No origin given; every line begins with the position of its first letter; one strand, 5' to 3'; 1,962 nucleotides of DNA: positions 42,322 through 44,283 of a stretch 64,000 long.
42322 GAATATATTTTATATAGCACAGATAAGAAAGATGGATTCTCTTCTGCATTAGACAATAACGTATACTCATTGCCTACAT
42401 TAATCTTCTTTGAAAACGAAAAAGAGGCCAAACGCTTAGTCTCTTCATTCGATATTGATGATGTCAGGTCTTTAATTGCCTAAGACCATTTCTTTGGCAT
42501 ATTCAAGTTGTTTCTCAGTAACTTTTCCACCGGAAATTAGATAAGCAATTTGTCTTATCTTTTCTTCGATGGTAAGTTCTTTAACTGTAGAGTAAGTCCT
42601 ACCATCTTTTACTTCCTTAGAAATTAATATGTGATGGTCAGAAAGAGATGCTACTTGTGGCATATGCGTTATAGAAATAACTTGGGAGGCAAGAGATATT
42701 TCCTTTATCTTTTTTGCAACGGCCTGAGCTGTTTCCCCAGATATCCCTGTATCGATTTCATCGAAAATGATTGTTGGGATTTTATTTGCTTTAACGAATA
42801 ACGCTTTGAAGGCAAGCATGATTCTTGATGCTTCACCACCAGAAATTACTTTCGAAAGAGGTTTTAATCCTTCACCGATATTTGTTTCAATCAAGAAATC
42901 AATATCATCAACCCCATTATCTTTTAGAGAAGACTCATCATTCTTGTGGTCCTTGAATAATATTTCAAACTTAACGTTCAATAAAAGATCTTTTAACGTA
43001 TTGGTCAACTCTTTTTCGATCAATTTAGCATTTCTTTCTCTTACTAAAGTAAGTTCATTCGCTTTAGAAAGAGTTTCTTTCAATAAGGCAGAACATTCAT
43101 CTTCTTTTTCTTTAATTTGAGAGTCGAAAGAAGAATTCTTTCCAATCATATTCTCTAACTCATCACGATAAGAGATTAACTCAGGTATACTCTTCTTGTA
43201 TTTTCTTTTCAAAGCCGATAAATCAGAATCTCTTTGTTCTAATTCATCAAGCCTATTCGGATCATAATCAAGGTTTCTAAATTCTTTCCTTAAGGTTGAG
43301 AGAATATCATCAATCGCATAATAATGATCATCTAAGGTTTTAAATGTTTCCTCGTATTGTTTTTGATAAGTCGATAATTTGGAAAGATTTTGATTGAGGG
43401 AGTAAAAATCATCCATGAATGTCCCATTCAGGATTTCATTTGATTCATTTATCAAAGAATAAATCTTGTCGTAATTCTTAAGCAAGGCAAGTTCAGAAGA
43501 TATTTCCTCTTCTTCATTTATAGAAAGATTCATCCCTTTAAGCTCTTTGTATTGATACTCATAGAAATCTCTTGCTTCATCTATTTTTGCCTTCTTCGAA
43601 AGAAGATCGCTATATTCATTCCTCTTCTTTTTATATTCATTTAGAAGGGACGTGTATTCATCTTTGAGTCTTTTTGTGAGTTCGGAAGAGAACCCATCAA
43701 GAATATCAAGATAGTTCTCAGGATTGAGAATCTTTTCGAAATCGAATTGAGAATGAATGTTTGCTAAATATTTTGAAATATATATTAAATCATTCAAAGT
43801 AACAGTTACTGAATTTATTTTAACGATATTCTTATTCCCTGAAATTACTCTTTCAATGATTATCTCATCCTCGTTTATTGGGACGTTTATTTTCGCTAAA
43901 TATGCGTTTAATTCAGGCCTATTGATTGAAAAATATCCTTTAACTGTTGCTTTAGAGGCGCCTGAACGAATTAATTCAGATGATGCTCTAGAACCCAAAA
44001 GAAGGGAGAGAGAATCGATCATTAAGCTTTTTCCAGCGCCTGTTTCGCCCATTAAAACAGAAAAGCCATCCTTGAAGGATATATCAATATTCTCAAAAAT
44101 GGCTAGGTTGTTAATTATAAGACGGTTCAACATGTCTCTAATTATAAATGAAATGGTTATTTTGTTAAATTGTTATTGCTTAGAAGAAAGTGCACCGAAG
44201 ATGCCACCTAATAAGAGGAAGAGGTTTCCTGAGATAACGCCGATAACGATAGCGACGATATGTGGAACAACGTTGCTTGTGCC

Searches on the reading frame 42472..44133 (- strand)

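Call 66: search_protein_families(library=pfam, proteins=[window:42472-44133:-], max_evalue=0.001)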
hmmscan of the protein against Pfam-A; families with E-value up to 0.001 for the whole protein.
window:42472-44133:- (553 aa): 4 families
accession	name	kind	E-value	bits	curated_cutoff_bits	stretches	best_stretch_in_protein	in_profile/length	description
PF02463.25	SMC_N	-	8.6e-16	58.5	40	1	1-506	1-213/220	RecF/RecN/SMC N terminal domain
PF13476.12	AAA_23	-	3.4e-11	44.6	27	1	4-207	1-185/201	AAA domain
PF13175.12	AAA_15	-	6.1e-07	29.8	32.1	1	1-223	1-191/374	AAA ATPase domain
PF13555.12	AAA_29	-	0.0002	21.5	27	1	2-48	1-48/61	P-loop containing region of AAA domain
